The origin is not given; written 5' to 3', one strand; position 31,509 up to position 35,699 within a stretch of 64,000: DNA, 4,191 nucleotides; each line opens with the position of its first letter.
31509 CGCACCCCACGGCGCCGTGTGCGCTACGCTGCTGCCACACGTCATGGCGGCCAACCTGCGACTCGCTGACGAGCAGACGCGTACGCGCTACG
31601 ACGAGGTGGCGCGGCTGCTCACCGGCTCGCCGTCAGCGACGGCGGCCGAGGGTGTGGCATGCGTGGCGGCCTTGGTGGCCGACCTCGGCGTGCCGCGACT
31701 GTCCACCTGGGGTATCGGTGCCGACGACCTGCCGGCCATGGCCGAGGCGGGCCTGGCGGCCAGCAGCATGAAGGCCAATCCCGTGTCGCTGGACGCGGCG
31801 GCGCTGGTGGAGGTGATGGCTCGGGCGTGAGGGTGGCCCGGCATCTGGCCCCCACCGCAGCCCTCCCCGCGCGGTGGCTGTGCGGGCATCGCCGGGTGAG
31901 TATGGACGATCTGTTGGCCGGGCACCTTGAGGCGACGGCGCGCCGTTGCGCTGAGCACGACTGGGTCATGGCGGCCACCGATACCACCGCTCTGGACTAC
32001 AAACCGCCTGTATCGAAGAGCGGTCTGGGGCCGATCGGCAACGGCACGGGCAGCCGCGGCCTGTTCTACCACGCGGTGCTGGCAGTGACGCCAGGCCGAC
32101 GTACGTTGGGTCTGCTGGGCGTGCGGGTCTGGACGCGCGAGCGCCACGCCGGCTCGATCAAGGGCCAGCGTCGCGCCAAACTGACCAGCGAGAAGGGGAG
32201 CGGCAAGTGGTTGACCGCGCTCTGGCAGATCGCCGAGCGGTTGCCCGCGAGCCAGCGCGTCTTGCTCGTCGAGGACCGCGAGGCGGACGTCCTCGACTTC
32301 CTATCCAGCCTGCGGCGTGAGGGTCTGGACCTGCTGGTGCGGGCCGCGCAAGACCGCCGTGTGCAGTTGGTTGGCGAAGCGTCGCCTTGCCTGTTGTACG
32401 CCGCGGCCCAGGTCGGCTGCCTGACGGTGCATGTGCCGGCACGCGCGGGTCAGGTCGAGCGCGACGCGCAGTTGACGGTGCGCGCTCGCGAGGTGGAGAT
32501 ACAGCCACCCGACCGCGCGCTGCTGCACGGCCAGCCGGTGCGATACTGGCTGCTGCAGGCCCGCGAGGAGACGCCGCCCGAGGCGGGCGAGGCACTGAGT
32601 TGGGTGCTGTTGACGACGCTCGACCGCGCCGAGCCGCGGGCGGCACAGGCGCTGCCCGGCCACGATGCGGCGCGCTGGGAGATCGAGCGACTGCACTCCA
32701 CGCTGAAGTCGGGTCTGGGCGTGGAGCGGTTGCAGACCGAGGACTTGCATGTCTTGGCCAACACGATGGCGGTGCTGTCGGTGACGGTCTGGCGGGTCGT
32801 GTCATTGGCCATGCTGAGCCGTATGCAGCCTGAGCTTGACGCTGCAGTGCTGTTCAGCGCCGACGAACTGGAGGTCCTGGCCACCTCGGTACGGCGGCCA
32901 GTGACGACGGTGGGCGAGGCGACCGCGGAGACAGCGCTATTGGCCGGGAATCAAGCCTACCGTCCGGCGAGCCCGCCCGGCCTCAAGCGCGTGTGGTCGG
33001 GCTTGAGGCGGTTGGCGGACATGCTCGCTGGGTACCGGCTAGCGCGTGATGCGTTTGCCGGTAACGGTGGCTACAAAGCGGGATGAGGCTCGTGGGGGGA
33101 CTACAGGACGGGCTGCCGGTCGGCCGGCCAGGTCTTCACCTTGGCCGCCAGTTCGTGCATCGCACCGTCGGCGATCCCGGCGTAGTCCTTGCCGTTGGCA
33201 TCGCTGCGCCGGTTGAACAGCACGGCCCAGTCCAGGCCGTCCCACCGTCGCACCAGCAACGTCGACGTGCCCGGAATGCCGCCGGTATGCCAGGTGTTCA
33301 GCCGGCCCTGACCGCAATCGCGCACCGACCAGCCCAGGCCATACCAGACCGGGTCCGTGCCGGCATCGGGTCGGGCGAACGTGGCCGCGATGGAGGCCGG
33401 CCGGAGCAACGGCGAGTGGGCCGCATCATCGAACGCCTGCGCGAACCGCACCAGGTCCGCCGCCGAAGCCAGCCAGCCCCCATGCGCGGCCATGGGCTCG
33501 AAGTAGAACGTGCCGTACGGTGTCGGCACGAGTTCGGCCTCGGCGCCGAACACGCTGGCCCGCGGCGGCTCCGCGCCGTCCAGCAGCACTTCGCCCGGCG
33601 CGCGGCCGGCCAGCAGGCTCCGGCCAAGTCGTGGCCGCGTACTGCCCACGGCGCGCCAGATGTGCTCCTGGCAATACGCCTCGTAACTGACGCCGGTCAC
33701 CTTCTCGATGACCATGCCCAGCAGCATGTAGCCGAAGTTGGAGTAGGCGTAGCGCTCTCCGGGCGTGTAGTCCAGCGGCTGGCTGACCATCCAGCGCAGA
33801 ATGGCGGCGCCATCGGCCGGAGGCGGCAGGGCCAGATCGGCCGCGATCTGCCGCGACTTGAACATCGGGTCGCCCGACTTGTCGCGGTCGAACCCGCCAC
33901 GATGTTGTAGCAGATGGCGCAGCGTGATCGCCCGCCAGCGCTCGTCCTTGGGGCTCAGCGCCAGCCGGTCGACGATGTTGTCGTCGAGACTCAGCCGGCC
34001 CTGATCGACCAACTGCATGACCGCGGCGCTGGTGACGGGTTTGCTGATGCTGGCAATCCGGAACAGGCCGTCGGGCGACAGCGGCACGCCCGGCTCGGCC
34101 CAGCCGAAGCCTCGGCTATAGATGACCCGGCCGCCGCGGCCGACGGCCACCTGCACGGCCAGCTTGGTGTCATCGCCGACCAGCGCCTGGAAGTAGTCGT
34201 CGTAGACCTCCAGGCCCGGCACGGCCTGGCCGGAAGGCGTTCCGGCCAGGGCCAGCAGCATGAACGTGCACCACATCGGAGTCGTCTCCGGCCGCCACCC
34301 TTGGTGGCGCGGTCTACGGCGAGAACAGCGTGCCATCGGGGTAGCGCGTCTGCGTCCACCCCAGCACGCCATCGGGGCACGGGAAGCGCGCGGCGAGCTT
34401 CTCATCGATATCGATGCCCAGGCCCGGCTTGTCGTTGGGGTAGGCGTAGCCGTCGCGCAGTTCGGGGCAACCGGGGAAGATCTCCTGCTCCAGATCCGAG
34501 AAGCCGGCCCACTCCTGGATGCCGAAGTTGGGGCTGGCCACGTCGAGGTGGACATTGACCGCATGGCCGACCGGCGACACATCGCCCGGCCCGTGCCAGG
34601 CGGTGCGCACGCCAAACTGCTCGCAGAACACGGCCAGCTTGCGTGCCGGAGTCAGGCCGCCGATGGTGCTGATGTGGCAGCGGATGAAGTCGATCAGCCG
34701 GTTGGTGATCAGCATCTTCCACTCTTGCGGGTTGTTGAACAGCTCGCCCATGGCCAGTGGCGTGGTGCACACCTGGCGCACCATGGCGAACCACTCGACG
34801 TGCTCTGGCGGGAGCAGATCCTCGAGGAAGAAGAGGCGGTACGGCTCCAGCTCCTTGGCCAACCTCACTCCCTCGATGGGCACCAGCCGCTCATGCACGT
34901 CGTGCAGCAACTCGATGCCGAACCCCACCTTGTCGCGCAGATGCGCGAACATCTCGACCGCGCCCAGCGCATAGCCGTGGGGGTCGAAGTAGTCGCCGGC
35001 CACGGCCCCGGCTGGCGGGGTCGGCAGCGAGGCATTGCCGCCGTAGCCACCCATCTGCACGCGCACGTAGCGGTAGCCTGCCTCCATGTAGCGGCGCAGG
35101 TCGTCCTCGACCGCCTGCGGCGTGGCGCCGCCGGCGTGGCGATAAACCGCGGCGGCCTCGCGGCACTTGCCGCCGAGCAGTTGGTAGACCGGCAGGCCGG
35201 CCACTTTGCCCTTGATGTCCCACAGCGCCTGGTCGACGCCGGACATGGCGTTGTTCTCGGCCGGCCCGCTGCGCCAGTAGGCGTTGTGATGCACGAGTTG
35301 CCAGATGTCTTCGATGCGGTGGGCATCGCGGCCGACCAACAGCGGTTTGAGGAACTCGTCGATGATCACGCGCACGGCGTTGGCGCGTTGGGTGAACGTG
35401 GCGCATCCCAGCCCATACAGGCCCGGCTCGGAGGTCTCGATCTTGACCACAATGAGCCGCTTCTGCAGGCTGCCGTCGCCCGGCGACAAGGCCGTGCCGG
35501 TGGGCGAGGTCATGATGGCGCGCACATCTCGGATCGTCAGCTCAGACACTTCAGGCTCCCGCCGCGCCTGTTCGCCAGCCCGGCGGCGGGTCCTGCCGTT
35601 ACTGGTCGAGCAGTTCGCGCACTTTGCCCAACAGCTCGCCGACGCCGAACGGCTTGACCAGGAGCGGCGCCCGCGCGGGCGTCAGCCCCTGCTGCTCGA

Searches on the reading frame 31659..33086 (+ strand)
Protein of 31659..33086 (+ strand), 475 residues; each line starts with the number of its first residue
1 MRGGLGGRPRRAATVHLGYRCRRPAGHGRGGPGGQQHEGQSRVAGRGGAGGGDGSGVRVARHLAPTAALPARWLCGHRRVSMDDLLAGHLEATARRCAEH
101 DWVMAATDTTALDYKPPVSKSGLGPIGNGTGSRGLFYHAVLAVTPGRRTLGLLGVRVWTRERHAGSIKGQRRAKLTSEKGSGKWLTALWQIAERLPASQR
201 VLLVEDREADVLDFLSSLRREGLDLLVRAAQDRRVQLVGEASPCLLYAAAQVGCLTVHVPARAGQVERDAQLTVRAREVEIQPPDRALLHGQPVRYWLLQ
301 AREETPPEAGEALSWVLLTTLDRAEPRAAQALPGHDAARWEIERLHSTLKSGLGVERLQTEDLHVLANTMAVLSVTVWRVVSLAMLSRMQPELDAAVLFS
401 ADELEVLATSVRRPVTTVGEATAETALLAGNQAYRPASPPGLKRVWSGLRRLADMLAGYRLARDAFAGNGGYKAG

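Call 88: search_protein_families(library=pfam, proteins=[window:31659-33086:+], max_evalue=0.001)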
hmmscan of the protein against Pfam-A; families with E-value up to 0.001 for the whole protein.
window:31659-33086:+ (475 aa): 2 families
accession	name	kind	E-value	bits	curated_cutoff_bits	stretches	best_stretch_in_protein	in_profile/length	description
PF02281.22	Dimer_Tnp_Tn5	-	0.00013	22.6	26.7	1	375-464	1-94/99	Transposase Tn5 dimerisation domain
PF01609.27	DDE_Tnp_1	-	0.00014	22.1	23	1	185-370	62-191/200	Transposase DDE domain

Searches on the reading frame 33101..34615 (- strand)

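Call 88: search_protein_families(library=pfam, proteins=[window:33101-34615:-], max_evalue=0.001)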
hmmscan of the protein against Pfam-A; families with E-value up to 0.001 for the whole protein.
window:33101-34615:- (504 aa): 1 family
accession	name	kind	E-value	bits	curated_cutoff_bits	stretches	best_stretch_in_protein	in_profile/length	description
PF00144.29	Beta-lactamase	-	7.5e-60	203.3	27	1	139-477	2-320/329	Beta-lactamase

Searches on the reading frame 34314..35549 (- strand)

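Call 88: search_protein_families(library=pfam, proteins=[window:34314-35549:-], max_evalue=0.001)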
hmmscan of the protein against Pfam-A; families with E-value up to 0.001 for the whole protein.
window:34314-35549:- (411 aa): 2 families
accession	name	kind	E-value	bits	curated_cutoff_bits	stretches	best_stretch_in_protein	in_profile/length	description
PF13378.12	MR_MLE_C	-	9.4e-44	150.2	29.4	1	148-384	3-218/219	Enolase C-terminal domain-like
PF02746.21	MR_MLE_N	-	5.1e-24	85.2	22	1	27-126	23-117/117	Mandelate racemase / muconate lactonizing enzyme, N-terminal domain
